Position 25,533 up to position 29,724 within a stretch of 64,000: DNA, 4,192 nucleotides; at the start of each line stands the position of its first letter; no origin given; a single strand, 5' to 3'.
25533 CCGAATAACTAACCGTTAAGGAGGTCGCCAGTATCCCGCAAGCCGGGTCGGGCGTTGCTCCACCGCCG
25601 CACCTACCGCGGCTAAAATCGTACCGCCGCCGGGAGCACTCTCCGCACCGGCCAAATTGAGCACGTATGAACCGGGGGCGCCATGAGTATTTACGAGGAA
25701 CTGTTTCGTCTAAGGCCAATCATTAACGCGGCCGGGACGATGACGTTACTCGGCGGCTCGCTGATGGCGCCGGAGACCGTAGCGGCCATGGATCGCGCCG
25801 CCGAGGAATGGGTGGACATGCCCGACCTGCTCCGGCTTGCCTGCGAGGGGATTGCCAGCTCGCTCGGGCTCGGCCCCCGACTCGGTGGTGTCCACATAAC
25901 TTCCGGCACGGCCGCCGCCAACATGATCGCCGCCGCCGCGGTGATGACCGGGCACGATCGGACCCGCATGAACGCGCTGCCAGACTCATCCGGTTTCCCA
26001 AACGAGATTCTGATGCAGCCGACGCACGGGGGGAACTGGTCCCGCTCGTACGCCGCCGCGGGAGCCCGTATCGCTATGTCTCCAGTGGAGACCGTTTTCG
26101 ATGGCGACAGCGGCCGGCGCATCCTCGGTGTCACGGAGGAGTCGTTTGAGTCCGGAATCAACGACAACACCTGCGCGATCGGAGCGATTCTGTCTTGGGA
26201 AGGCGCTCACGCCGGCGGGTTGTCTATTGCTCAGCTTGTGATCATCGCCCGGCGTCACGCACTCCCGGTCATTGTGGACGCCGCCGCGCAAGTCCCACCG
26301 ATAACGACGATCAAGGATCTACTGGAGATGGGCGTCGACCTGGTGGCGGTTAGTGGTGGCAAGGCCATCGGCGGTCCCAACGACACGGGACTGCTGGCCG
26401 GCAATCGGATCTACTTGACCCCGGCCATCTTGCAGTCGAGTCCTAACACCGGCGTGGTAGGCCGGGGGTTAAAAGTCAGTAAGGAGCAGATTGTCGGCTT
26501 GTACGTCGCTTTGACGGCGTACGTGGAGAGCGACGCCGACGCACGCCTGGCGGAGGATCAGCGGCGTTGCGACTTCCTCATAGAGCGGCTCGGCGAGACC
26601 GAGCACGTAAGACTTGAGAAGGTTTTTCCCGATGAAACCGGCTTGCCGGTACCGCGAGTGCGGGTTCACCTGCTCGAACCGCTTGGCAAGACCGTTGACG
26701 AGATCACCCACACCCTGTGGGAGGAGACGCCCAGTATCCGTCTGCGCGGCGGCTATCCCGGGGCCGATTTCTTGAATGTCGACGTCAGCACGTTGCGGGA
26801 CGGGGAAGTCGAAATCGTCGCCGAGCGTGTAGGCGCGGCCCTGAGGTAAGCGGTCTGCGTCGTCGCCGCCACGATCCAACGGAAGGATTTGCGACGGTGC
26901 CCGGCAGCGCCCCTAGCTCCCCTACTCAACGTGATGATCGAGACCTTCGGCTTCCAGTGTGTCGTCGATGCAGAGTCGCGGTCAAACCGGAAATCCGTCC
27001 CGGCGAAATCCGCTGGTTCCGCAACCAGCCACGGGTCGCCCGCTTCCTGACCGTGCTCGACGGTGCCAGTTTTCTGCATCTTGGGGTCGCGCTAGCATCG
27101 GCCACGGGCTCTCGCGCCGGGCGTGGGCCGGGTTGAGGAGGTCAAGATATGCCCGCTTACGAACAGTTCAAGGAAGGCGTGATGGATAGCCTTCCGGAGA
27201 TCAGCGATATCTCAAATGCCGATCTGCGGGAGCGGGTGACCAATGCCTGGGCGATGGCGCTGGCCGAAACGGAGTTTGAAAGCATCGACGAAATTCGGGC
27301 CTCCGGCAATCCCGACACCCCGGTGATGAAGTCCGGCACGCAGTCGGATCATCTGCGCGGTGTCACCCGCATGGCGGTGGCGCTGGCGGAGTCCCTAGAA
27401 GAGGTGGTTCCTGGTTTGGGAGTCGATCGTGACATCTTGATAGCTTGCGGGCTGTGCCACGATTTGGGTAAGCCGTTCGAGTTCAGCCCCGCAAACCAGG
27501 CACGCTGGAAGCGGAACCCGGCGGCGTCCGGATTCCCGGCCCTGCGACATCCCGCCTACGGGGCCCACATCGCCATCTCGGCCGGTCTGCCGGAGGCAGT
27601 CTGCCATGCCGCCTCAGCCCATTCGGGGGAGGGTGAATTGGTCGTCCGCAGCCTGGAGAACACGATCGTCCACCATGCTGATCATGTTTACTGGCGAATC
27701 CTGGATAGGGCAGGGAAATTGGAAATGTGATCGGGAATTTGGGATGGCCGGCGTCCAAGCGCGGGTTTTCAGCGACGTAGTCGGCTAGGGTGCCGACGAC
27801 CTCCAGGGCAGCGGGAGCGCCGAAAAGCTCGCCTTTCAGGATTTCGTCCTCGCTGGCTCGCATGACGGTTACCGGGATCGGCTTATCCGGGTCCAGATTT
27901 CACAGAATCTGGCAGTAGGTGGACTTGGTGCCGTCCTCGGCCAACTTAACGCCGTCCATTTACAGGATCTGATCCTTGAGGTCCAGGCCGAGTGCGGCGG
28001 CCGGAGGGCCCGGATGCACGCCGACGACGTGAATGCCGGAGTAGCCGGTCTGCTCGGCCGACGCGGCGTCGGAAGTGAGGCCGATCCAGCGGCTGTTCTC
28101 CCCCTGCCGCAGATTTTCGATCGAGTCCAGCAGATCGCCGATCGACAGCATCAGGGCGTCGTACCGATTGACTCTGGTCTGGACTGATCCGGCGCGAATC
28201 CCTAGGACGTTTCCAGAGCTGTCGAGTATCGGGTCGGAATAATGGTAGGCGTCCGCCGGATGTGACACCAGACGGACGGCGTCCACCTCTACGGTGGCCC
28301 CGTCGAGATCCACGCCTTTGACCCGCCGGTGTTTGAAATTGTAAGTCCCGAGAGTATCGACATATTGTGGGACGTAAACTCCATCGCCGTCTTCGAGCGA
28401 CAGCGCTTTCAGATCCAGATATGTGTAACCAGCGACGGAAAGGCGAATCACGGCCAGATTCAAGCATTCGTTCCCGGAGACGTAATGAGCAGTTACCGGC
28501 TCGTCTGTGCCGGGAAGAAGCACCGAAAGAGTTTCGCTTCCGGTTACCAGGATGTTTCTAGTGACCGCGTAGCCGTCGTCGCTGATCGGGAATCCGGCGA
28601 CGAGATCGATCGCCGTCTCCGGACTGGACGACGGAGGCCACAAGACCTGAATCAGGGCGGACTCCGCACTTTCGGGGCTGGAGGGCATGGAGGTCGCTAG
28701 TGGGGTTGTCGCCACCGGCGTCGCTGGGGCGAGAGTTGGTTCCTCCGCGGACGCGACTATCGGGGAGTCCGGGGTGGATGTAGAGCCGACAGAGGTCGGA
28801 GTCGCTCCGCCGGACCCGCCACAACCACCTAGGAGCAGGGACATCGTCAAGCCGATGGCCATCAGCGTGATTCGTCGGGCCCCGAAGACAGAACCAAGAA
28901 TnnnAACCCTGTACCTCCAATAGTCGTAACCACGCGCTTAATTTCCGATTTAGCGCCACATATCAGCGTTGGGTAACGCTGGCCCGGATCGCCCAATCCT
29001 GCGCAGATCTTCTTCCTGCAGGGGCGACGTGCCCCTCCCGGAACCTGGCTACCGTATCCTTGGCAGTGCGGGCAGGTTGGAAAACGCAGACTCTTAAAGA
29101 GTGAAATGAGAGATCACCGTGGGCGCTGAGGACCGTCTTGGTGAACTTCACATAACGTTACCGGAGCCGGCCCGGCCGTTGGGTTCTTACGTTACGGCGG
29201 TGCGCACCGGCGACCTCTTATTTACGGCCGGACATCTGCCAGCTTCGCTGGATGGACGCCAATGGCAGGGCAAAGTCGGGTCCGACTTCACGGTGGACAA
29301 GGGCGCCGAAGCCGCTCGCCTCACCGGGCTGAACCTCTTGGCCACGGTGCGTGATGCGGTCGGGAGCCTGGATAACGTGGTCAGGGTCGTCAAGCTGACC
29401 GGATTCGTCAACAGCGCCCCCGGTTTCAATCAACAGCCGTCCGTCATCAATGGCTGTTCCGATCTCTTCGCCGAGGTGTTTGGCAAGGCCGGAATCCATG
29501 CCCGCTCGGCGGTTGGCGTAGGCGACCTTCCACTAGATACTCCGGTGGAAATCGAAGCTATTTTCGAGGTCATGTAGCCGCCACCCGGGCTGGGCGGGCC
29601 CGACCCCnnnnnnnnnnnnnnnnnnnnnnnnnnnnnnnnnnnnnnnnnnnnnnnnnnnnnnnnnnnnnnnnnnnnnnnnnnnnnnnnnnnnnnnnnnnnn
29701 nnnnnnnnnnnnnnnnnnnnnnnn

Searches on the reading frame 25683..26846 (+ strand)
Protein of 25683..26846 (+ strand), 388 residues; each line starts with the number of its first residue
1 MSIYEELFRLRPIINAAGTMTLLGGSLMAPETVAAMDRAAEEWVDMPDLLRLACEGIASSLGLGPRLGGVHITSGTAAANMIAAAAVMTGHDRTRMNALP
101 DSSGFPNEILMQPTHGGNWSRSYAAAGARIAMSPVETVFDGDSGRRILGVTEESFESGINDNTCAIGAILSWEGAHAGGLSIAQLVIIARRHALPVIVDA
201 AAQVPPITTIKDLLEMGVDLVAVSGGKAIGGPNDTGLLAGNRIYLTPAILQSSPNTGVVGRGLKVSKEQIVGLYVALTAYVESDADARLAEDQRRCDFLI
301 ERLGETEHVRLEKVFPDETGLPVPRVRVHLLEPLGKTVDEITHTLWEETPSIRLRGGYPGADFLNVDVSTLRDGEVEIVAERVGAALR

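Call 11: search_protein_families(library=pfam, proteins=[window:25683-26846:+], max_evalue=0.001)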
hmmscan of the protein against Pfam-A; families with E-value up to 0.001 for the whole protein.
window:25683-26846:+ (388 aa): 2 families
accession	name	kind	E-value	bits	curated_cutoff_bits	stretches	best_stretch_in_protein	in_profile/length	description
PF03841.19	SelA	-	1.3e-05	24.8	22.8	1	206-287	192-266/367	L-seryl-tRNA selenium transferase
PF00266.25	Aminotran_5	-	7.2e-05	22.4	21.5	1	152-244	129-217/371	Aminotransferase class-V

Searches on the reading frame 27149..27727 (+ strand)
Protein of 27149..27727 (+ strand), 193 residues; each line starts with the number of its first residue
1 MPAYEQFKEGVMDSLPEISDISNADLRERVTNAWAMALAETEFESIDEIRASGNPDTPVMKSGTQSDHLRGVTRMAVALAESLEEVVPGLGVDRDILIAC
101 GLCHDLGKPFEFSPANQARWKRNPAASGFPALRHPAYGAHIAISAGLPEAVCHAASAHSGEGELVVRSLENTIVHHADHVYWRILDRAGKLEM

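Call 11: search_protein_families(library=pfam, proteins=[window:27149-27727:+], max_evalue=0.001)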
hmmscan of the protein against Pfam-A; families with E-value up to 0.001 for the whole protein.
window:27149-27727:+ (193 aa): 1 family
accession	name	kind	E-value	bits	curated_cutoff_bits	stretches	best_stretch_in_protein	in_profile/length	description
PF01966.28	HD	-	7e-12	46.1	22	1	67-180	3-113/116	HD domain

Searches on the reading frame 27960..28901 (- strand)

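Call 11: search_protein_families(library=pfam, proteins=[window:27960-28901:-], max_evalue=0.001)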
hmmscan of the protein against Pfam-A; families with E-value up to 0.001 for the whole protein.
window:27960-28901:- (313 aa): 1 family
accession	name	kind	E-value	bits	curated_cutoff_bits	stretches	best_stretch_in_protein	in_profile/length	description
PF13365.12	Trypsin_2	-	0.00028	22.1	27.6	1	103-235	3-144/144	Trypsin-like peptidase domain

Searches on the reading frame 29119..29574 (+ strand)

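Call 11: search_protein_families(library=pfam, proteins=[window:29119-29574:+], max_evalue=0.001)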
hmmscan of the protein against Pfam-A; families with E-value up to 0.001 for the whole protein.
window:29119-29574:+ (152 aa): 2 families
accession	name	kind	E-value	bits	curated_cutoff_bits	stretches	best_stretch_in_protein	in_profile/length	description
PF14588.11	YjgF_endoribonc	-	8.8e-21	74.7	35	1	5-139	2-136/148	YjgF/chorismate_mutase-like, putative endoribonuclease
PF01042.26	Ribonuc_L-PSP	-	1.4e-15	57.8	27.3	1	20-148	7-118/121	Endoribonuclease L-PSP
